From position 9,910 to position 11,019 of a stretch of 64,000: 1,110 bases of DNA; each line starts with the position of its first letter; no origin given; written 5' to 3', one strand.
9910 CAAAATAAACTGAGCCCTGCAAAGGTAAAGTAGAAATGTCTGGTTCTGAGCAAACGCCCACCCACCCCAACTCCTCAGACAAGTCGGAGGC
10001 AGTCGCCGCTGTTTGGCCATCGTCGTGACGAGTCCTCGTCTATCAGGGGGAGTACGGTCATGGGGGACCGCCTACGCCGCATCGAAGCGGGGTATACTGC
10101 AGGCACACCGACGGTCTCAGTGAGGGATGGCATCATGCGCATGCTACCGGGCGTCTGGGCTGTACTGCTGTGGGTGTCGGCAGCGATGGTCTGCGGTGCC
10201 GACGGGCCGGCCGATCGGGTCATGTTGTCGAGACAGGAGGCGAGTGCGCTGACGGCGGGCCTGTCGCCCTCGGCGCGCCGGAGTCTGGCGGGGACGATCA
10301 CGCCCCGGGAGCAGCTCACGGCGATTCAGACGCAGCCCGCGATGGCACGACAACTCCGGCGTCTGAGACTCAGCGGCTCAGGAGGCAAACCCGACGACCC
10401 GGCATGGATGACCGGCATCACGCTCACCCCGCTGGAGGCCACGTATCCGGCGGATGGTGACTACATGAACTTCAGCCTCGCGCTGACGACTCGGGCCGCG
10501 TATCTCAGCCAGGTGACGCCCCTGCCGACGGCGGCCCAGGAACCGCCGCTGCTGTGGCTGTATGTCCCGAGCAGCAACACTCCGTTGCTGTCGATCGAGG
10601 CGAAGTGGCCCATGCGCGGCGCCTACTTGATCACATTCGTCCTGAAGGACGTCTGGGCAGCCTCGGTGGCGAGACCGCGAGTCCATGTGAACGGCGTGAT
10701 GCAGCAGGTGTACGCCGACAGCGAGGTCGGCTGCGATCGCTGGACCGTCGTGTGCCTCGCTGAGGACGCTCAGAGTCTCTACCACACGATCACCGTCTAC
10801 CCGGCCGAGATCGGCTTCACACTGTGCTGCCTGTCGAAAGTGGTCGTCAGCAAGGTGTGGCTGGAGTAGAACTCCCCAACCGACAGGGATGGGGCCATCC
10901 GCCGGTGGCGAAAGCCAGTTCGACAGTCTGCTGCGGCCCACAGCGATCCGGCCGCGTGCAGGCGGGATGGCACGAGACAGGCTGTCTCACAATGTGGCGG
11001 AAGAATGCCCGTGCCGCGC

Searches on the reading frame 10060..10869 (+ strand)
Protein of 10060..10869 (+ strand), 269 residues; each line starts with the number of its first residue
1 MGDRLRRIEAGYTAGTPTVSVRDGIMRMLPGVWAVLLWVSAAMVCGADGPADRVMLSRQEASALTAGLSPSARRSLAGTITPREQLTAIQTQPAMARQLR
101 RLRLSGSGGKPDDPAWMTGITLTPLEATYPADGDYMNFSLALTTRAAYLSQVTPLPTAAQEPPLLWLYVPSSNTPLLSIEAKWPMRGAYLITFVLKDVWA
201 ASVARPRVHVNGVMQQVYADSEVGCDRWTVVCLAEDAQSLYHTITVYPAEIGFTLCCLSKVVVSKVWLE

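Call 4: search_protein_families(library=pfam, proteins=[window:10060-10869:+], max_evalue=0.1)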
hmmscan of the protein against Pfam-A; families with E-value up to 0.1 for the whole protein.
window:10060-10869:+ (269 aa): 0 families

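Call 7: search_protein_families(library=ncbifam, proteins=[window:10060-10869:+], max_evalue=0.1)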
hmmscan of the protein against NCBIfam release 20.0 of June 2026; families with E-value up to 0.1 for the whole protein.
window:10060-10869:+ (269 aa): 0 families

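Call 40: search_protein_families(library=padloc, proteins=[window:10060-10869:+], max_evalue=0.01)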
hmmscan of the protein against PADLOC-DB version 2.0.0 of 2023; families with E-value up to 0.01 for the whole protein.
window:10060-10869:+ (269 aa): 0 families

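Call 56: find_homologous_proteins(query=window:10060-10869:+)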
Query window:10060-10869:+ (269 aa): 15 proteins with E <= 0.001 among 1826 candidates.
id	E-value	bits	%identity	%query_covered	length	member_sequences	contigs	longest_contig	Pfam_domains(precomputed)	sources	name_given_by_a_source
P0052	8.3e-158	542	100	91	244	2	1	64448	-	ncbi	ncbi:MAG: hypothetical protein ACOX9R_04275 [Armatimonadota bacterium]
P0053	1.1e-80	289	58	91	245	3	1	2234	-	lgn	-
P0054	3.1e-79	285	57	84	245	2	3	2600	-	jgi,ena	-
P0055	8.7e-76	273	55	91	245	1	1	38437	-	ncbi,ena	-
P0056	1.4e-73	266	55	91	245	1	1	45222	-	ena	-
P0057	1.9e-71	259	54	91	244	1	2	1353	-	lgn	-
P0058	1.8e-68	249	55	80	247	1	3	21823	-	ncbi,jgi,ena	-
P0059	8.4e-67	244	52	89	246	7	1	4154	-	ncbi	-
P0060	1.0e-62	230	51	90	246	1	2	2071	-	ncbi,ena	-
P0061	4.3e-62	228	53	75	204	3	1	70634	-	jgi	-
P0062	1.3e-50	191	46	90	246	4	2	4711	-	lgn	-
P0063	4.4e-50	189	53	65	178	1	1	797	-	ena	-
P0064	1.8e-48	184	48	74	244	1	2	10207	-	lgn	-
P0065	2.4e-39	154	38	90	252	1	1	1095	-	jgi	jgi:hypothetical protein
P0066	2.0e-32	131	39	86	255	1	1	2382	-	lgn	-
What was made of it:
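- Tried and rejected: I rejected this because homologues of the upstream ORF are all complete at about 245 aa (call 56).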

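Call 57: find_encoding_contigs(protein=P0055, flank=10000, max_places=2)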
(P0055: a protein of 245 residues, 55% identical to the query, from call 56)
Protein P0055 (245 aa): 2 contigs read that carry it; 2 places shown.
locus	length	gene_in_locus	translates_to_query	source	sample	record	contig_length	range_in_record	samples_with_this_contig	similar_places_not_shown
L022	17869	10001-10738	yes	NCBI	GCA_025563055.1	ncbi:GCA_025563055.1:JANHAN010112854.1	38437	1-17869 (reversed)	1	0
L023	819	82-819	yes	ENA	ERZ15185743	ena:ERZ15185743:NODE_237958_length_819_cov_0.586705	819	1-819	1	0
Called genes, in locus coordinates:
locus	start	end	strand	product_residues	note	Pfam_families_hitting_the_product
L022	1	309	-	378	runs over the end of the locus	PF01408:GFO_IDH_MocA, PF02894:GFO_IDH_MocA_C, PF22725:GFO_IDH_MocA_C3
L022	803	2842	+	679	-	-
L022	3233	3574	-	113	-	-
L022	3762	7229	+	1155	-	-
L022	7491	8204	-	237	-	PF07963:N_methyl, PF07596:SBP_bac_10 (weak)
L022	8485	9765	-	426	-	PF00155:Aminotran_1_2 (weak), PF01041:DegT_DnrJ_EryC1, PF01212:Beta_elim_lyase (weak), PF01053:Cys_Met_Meta_PP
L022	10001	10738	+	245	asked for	-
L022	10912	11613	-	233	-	PF07963:N_methyl, PF07596:SBP_bac_10 (weak)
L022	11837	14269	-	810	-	PF00072:Response_reg, PF08448:PAS_4, PF13188:PAS_8, PF00989:PAS, PF08448:PAS_4, PF13426:PAS_9, PF08447:PAS_3, PF02518:HATPase_c, +5 more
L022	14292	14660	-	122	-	PF00072:Response_reg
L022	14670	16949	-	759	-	PF00497:SBP_bac_3, PF00989:PAS, PF08447:PAS_3 (faint), PF08448:PAS_4, PF13426:PAS_9, PF00512:HisKA, PF02518:HATPase_c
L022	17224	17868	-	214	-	?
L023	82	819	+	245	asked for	?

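Call 58: find_encoding_contigs(protein=P0056, flank=10000, max_places=2)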
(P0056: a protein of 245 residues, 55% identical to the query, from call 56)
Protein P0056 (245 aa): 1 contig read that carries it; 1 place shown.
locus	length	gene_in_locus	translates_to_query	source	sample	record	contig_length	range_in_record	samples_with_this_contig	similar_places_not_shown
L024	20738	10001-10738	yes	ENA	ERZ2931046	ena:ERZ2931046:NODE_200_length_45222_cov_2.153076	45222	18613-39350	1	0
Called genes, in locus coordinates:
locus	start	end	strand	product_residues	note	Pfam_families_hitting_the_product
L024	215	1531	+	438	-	PF04326:SLFN_AlbA_2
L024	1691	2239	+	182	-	-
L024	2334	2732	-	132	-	PF01041:DegT_DnrJ_EryC1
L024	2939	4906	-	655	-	-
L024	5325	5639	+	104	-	-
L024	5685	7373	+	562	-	-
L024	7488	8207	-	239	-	PF07963:N_methyl, PF07596:SBP_bac_10 (weak)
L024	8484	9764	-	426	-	PF00155:Aminotran_1_2 (weak), PF01041:DegT_DnrJ_EryC1, PF01212:Beta_elim_lyase (weak), PF00266:Aminotran_5 (faint), PF01053:Cys_Met_Meta_PP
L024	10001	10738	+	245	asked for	-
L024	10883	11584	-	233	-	PF07963:N_methyl, PF07596:SBP_bac_10 (weak)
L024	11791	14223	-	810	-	PF00072:Response_reg, PF13188:PAS_8, PF00989:PAS, PF08448:PAS_4, PF13426:PAS_9, PF08447:PAS_3, PF02518:HATPase_c, PF00072:Response_reg, +5 more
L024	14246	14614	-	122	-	PF00072:Response_reg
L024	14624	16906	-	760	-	PF00497:SBP_bac_3, PF00989:PAS, PF08447:PAS_3 (faint), PF08448:PAS_4, PF13426:PAS_9, PF00512:HisKA, PF02518:HATPase_c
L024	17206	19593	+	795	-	PF13620:CarboxypepD_reg (faint)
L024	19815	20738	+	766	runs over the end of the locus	PF13620:CarboxypepD_reg (faint)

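Call 59: find_encoding_contigs(protein=P0061, flank=10000, max_places=2)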
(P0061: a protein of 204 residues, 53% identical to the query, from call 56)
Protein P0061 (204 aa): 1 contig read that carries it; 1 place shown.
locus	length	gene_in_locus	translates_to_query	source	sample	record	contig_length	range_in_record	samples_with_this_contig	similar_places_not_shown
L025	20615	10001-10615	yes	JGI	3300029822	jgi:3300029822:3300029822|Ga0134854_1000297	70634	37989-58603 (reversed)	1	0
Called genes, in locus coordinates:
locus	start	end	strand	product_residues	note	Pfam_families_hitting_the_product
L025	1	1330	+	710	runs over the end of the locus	PF10609:ParA (weak), PF01656:CbiA, PF13614:AAA_31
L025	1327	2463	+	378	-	PF13477:Glyco_trans_4_2, PF13439:Glyco_transf_4, PF13579:Glyco_trans_4_4, PF20706:GT4-conflict, PF00534:Glycos_transf_1, PF13692:Glyco_trans_1_4, PF13524:Glyco_trans_1_2 (weak)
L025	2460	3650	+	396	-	PF01041:DegT_DnrJ_EryC1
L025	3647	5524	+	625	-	PF00583:Acetyltransf_1, PF08445:FR47 (faint), PF13673:Acetyltransf_10 (faint), PF15632:ATPgrasp_Ter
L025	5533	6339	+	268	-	-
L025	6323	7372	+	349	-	PF02388:FemAB (faint), PF13480:Acetyltransf_6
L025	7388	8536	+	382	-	PF13439:Glyco_transf_4, PF13477:Glyco_trans_4_2, PF13579:Glyco_trans_4_4, PF00534:Glycos_transf_1, PF20706:GT4-conflict, PF13692:Glyco_trans_1_4, PF13524:Glyco_trans_1_2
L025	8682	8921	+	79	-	-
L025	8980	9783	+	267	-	PF20434:BD-FAE, PF07859:Abhydrolase_3, PF00326:Peptidase_S9 (weak)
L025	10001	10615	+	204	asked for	-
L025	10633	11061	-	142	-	PF13622:4HBT_3 (weak), PF03061:4HBT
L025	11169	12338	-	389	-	-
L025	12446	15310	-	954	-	PF08450:SGL (faint), PF24684:Vgb_lyase (faint), PF13449:Phytase-like (faint), PF25021:TEN_NHL, PF23500:DUF7133 (faint), PF01436:NHL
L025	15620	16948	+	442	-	-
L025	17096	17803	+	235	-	PF07963:N_methyl, PF07596:SBP_bac_10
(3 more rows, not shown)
